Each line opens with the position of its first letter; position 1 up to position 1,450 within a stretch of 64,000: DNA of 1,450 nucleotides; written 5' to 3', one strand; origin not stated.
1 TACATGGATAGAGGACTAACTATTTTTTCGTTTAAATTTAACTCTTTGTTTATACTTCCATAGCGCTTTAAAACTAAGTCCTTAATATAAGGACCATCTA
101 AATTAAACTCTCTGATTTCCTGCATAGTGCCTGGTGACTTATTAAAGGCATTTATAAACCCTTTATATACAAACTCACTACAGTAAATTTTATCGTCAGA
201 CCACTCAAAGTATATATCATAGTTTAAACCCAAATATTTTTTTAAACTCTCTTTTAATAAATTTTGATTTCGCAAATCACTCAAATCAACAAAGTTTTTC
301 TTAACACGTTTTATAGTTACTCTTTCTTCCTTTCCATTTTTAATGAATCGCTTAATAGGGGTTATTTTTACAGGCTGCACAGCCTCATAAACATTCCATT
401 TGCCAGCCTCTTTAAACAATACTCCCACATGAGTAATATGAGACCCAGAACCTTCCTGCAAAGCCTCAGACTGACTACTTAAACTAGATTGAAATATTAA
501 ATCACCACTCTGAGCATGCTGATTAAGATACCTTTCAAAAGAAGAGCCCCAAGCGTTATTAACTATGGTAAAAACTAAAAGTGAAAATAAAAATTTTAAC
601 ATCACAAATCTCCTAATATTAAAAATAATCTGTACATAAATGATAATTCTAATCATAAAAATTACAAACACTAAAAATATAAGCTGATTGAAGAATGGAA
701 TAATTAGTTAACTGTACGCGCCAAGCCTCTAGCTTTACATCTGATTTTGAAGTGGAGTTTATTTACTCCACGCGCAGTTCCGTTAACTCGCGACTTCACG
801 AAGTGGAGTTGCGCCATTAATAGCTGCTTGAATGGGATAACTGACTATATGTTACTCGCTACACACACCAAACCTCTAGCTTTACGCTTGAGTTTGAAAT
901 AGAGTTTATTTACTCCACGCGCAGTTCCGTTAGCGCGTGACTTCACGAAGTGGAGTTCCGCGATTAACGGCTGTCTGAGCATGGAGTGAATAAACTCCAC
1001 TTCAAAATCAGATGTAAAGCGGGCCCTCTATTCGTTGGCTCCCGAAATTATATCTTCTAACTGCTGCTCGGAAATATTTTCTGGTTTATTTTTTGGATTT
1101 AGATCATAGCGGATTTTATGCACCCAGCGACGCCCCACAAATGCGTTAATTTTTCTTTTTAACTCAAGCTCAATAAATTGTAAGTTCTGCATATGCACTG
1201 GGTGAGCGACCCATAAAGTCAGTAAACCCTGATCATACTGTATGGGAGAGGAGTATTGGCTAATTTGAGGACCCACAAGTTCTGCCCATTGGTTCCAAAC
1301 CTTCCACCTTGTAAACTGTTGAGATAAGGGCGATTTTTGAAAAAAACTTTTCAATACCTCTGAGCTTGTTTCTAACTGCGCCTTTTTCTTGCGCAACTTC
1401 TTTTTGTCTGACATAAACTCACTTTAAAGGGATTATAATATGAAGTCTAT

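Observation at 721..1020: GC-rich composite repeat: 147-bp tandem duplication closed by a 38-bp inverted repeat, with alternative-hairpin architecture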

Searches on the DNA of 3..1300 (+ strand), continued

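Call 60: search_rna_families(source=L008, start=2400, end=2830, threshold=evalue, max_evalue=10, show_alignments=3)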
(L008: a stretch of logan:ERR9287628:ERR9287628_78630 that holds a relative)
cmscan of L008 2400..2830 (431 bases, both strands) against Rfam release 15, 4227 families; matches with E-value up to 10: 7.
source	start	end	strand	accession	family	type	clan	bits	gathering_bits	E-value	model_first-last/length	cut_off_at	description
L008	2578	2669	+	RF04246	MIR169_8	Gene; miRNA;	CL00098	24.6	107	0.022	1-137/137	no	MIR169_8 microRNA precursor family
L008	2577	2671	+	RF04139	MIR841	Gene; miRNA;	-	18.4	200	0.24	29-184/212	no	MIR841 microRNA precursor family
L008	2464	2517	+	RF02057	STnc40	Gene; sRNA;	-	15.4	45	6.5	1-70/70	no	Salmonella enterica sRNA STnc40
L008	2746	2819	-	RF01797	fstAT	Gene; antitoxin;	-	14.7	72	8.5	1-94/94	no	Fst antitoxin sRNA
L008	2581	2667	-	RF04139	MIR841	Gene; miRNA;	-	14.6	200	2.4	33-180/212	no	MIR841 microRNA precursor family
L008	2542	2660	-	RF02515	AfaR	Gene; sRNA;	-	12.9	100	9.6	1-234/234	no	AfaR small RNA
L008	2492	2646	+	RF02933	ARRPOF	Gene; sRNA;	-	12.5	127.2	1.1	1-256/256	no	ARRPOF RNA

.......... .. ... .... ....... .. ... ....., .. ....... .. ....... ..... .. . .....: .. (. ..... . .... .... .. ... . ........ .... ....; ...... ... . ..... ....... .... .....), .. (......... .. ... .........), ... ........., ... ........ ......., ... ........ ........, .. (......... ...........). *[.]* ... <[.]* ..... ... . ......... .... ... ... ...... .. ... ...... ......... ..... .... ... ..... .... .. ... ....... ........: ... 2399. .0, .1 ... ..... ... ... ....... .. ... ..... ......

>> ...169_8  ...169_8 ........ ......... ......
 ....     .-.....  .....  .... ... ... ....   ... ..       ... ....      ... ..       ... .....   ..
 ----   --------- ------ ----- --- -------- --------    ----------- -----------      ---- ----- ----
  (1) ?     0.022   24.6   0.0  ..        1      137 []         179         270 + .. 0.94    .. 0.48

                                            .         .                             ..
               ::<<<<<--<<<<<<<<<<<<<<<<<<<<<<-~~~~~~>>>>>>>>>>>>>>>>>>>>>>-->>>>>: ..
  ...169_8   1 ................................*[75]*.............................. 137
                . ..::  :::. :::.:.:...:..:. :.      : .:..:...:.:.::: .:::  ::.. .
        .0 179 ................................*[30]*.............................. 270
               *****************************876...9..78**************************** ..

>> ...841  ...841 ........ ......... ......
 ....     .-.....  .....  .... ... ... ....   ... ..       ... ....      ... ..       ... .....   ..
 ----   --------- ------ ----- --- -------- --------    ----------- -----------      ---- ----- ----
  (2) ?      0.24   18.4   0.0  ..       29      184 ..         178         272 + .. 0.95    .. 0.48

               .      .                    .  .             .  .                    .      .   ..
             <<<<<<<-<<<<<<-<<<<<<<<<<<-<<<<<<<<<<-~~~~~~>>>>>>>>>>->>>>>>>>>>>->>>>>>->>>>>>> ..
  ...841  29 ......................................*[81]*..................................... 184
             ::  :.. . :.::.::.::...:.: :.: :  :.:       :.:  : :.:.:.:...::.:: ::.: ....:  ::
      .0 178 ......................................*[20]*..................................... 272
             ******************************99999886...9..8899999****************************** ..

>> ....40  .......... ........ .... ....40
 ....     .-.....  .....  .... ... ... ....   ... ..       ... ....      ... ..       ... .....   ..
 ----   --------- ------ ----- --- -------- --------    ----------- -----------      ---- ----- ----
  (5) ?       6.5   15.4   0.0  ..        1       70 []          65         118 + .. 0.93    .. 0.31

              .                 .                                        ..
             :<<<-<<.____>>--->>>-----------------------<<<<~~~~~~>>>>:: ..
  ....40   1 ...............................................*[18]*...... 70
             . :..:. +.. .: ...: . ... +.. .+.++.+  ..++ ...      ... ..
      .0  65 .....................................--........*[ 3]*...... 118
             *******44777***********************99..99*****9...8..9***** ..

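Call 65: build_rna_model(alignment_id=A3)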
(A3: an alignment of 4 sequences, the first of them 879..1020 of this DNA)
Model R2 built from alignment A3 (4 sequences, 144 columns); structure: RNAalifold consensus.
model positions 134; base pairs 35; branch points 0; effective number of sequences 2.13; information 0.59 bits per position. Calibrated on 0.2 Mb of random sequence (short: E-values are rough).
structure used (alignment columns):
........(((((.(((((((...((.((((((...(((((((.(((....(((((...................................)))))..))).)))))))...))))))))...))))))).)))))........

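Call 66: search_with_rna_model(model_id=R2, source=window, filters=off, max_evalue=5)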
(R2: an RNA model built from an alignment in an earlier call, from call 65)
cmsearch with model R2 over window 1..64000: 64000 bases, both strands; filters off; matches with E-value up to 5: 11.
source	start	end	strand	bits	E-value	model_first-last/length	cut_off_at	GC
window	883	1016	-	143.5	3.8e-33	1-134/134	no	0.45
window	38706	38810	+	108.2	2.9e-24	1-134/134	no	0.37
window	883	1016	+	56.3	3.2e-11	1-134/134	no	0.45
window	38706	38810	-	50.9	7.6e-10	1-134/134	no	0.37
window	743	863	-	38.2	1.2e-06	1-134/134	no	0.44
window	31808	31901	-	16.4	0.35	1-134/134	no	0.34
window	25428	25502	-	15.9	0.47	1-134/134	no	0.27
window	50863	50985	+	13.5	2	1-134/134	no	0.32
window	41009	41044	+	13.2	2.3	1-134/134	no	0.39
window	33608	33643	+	13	2.6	1-134/134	no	0.31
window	59913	59960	-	12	4.7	1-134/134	no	0.25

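Call 67: search_with_rna_model(model_id=R2, sources=[L002, L003, L007, L008, L009, L010, L012, L013, L014], filters=off, max_evalue=5)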
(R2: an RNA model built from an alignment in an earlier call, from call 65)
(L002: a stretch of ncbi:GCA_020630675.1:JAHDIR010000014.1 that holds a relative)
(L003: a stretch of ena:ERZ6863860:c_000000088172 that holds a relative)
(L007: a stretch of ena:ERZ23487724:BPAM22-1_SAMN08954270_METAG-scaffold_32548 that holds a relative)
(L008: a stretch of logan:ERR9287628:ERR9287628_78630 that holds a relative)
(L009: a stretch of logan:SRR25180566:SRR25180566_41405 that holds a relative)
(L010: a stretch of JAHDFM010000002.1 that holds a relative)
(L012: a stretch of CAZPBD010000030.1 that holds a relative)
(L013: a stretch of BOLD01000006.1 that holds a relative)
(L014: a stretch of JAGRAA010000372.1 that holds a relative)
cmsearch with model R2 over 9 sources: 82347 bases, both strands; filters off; matches with E-value up to 5: 15.
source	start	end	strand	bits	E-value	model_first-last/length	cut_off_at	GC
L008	2577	2677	-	84.4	3.6e-18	1-134/134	no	0.48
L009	6298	6384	-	28.3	0.00048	1-134/134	no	0.36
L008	2571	2677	+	28.1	0.00054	1-134/134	no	0.45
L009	6298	6384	+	25.6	0.0023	1-134/134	no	0.36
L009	3905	3975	+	23.6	0.0073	1-134/134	no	0.44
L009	3893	3986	-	21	0.032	1-134/134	no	0.36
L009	5446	5528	+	16.2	0.52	1-134/134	no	0.41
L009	5453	5521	-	15.4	0.8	1-134/134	no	0.48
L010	7439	7475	-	13.5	2.5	1-134/134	no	0.19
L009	8072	8108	-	13.2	2.9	1-134/134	no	0.24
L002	4551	4626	+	12.8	3.7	1-134/134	no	0.36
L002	4551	4626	-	12.7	3.9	1-134/134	no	0.36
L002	16455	16503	-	12.4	4.7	1-134/134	no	0.2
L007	1584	1700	+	12.4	4.7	1-134/134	no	0.32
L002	11326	11381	+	12.3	4.9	1-134/134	no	0.25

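Call 77: search_with_rna_model(model_id=R2, sources=[L035, L036, L037, L038, L039, L040, L041], filters=off, max_evalue=10)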
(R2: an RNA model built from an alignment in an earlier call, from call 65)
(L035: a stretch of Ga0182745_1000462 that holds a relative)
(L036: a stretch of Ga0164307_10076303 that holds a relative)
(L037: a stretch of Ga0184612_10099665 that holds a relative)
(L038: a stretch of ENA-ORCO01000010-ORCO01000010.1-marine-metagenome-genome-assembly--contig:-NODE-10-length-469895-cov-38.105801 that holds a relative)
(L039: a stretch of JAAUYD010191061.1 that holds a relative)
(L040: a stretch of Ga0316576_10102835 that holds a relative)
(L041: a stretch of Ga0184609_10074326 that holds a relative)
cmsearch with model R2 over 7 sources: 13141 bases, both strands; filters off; matches with E-value up to 10: 7.
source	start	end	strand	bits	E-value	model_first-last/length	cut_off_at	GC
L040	339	383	+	27.7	0.00011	33-102/134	no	0.78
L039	1242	1297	-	16.1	0.086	36-99/134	no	0.57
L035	838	892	+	13.8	0.34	36-99/134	no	0.64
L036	1213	1251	+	13.7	0.35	37-98/134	no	0.67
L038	550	585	+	10.9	1.8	37-98/134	no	0.67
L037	1341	1401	-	10.5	2.2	37-98/134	no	0.69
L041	240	300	+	10.5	2.2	37-98/134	no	0.69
